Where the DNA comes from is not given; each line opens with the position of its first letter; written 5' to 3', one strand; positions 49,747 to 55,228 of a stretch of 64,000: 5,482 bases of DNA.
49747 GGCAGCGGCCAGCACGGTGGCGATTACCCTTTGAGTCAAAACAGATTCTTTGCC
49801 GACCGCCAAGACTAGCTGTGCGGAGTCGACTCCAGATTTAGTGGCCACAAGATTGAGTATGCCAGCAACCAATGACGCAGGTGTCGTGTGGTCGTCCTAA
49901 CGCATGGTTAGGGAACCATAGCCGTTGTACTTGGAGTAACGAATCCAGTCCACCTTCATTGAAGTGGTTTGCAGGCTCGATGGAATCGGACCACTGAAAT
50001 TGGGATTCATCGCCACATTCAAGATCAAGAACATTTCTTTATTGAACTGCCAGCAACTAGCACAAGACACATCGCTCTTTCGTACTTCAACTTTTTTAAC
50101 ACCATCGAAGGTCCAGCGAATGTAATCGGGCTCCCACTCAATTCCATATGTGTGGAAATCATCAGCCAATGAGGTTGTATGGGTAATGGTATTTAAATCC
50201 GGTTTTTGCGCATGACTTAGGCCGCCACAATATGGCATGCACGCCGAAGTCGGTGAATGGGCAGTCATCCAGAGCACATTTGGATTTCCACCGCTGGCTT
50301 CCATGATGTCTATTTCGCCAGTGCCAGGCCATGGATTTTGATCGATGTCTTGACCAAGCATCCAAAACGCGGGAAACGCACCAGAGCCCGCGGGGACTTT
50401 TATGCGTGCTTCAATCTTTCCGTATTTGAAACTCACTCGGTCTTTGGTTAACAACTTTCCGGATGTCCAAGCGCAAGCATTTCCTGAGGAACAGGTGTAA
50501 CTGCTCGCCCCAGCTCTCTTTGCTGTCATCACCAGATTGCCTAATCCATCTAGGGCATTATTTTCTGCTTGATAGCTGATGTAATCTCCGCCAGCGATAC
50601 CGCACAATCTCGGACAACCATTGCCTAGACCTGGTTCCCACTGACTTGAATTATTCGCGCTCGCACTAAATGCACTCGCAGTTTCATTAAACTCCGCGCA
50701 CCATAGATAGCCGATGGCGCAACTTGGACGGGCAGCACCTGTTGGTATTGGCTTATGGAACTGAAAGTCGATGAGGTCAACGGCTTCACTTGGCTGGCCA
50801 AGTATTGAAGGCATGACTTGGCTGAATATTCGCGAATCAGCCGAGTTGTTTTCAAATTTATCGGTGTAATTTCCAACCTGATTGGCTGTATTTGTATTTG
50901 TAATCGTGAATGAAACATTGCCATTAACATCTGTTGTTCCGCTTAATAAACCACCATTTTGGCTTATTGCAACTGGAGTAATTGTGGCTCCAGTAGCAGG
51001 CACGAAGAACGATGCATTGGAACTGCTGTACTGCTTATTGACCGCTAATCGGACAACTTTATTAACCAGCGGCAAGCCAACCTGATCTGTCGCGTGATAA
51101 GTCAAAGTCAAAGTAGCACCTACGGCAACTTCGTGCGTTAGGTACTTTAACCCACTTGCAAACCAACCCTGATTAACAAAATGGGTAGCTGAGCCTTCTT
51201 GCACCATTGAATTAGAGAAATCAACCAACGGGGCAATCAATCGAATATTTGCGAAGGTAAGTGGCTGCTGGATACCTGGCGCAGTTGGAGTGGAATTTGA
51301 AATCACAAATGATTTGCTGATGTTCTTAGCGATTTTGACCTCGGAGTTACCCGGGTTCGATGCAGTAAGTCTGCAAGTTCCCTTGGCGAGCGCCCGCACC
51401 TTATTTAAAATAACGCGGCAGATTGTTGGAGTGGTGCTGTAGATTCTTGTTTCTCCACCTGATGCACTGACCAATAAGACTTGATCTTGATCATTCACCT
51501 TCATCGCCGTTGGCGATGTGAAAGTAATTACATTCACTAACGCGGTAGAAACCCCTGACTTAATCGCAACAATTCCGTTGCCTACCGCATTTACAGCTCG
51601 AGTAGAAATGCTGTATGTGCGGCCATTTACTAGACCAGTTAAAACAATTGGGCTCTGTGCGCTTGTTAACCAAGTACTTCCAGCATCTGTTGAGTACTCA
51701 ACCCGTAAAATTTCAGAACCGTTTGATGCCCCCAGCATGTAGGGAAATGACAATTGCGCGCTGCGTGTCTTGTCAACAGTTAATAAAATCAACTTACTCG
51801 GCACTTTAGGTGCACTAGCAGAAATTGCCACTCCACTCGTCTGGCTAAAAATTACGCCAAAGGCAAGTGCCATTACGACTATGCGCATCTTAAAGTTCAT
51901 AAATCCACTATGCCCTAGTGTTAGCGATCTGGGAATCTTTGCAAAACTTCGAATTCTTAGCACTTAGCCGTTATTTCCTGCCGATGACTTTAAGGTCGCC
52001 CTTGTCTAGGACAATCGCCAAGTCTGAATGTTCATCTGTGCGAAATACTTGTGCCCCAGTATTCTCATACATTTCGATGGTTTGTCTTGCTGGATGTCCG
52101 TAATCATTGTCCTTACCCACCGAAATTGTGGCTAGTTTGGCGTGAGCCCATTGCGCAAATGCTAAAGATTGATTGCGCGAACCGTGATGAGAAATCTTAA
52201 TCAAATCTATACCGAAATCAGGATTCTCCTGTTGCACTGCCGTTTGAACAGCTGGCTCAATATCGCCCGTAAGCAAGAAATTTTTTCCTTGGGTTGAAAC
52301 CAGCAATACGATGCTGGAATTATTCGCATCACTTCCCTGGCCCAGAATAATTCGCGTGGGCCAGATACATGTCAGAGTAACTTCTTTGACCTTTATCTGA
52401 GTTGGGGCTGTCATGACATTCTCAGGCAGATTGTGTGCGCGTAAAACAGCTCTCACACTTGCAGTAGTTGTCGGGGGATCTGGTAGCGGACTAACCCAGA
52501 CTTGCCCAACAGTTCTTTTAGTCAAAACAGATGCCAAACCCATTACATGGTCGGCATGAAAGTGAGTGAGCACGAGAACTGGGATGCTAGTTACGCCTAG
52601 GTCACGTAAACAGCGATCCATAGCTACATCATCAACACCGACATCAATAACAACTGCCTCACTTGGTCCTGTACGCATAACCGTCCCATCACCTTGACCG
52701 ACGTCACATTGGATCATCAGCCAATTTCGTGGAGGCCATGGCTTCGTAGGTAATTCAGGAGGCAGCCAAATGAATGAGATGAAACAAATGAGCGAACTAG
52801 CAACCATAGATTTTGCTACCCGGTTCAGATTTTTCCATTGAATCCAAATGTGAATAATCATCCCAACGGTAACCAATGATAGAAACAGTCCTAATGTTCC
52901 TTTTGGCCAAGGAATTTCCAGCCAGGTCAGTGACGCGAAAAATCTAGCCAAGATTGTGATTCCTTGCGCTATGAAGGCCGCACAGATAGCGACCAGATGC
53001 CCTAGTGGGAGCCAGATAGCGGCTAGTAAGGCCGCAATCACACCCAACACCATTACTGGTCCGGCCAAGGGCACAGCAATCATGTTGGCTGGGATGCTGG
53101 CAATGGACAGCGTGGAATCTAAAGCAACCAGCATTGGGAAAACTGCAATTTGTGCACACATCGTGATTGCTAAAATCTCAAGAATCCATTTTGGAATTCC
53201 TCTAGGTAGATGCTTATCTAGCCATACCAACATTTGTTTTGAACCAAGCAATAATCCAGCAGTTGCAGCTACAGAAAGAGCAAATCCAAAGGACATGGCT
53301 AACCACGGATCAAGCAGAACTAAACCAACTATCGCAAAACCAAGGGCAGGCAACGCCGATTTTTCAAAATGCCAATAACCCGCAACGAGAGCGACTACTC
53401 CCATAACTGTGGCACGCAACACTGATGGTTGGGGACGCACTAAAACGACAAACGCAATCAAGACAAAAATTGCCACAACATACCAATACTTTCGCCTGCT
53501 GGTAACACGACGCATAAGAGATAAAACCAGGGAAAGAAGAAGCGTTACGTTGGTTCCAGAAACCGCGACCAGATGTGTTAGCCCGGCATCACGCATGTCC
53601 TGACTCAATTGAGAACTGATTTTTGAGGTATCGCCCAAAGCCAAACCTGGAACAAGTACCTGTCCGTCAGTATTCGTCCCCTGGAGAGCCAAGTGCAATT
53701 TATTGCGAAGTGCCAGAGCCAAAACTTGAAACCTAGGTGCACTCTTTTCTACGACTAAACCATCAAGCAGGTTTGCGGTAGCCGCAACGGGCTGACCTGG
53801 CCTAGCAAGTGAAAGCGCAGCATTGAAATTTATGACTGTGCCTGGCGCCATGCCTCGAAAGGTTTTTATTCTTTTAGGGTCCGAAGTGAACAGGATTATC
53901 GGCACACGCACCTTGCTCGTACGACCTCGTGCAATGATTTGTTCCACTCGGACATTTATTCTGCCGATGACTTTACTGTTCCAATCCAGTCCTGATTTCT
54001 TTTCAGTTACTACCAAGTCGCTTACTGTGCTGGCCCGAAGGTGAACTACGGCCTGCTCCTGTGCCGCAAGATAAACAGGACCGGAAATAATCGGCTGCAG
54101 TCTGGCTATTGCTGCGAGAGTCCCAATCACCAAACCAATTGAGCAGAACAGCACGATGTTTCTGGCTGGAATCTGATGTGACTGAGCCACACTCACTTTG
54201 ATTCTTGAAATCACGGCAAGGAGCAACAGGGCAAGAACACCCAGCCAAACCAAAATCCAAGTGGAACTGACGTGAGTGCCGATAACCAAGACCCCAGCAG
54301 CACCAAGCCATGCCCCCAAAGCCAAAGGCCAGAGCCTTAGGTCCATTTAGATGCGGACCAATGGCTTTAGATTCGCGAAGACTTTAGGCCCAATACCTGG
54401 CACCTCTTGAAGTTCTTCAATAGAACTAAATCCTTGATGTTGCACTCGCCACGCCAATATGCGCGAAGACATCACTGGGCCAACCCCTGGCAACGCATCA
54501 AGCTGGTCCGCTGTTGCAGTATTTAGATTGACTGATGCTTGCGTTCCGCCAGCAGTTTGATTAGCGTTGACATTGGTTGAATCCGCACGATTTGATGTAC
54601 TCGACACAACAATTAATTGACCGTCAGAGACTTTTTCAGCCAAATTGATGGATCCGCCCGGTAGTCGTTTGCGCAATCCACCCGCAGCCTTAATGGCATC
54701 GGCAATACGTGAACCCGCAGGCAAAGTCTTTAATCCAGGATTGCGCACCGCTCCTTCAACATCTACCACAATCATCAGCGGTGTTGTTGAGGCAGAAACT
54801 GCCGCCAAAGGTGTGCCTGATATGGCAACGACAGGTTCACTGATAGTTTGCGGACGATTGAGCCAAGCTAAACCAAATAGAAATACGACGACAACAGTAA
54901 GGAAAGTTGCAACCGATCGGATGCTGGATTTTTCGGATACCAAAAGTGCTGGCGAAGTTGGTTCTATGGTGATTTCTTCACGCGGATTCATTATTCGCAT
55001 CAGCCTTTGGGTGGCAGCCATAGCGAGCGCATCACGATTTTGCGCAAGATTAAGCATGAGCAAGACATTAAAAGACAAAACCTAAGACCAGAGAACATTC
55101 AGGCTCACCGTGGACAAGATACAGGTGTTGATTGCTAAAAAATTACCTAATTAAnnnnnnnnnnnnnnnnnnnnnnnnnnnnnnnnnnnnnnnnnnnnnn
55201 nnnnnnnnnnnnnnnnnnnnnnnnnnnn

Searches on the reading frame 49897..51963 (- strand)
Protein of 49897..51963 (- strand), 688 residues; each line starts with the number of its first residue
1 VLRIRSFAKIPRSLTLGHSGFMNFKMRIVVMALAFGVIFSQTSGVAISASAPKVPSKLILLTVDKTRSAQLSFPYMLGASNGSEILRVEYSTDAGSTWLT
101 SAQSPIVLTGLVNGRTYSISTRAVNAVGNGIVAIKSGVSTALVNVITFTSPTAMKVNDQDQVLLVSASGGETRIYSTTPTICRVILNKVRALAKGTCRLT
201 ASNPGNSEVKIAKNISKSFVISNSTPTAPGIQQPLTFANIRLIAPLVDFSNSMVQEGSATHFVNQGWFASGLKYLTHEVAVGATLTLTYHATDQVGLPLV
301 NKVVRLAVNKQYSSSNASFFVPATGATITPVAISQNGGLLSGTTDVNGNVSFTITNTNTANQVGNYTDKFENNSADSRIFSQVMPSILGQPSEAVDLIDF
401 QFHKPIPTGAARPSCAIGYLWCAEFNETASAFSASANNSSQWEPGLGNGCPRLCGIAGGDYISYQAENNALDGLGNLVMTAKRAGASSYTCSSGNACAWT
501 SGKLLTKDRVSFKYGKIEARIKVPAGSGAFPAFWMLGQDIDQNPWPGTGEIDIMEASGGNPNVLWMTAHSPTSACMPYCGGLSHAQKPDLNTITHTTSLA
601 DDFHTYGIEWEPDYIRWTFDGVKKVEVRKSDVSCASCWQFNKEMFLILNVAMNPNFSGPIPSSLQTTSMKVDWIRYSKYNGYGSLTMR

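Call 75: search_protein_families(library=pfam, proteins=[window:49897-51963:-], max_evalue=0.00001)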
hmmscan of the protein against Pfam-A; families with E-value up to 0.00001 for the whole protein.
window:49897-51963:- (688 aa): 1 family
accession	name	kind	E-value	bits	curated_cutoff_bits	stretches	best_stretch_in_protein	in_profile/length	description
PF00722.28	Glyco_hydro_16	-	2.5e-19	69.9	22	1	477-674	22-174/175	Glycosyl hydrolases family 16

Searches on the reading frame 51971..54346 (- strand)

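Call 75: search_protein_families(library=pfam, proteins=[window:51971-54346:-], max_evalue=0.00001)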
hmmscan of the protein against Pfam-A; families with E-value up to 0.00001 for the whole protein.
window:51971-54346:- (791 aa): 2 families
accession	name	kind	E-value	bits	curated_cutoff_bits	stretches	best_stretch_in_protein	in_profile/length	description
PF03772.21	Competence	-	2.1e-46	158.9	23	1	235-504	1-269/270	Competence protein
PF00753.33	Lactamase_B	-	2e-11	44.6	22.7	1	549-707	3-161/196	Metallo-beta-lactamase superfamily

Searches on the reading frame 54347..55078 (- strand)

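Call 76: search_protein_families(library=pfam, proteins=[window:54347-55078:-], max_evalue=0.00001)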
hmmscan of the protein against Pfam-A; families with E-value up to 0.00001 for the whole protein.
window:54347-55078:- (243 aa): 3 families
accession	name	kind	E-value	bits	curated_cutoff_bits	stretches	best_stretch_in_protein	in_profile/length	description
PF12836.13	HHH_3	-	1.4e-19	70.3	27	1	181-242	4-65/65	Helix-hairpin-helix motif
PF00633.29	HHH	-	3.3e-12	46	24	0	184-209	4-29/30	Helix-hairpin-helix motif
PF10531.15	SLBB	-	2e-10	40.8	27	1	104-158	1-54/55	SLBB domain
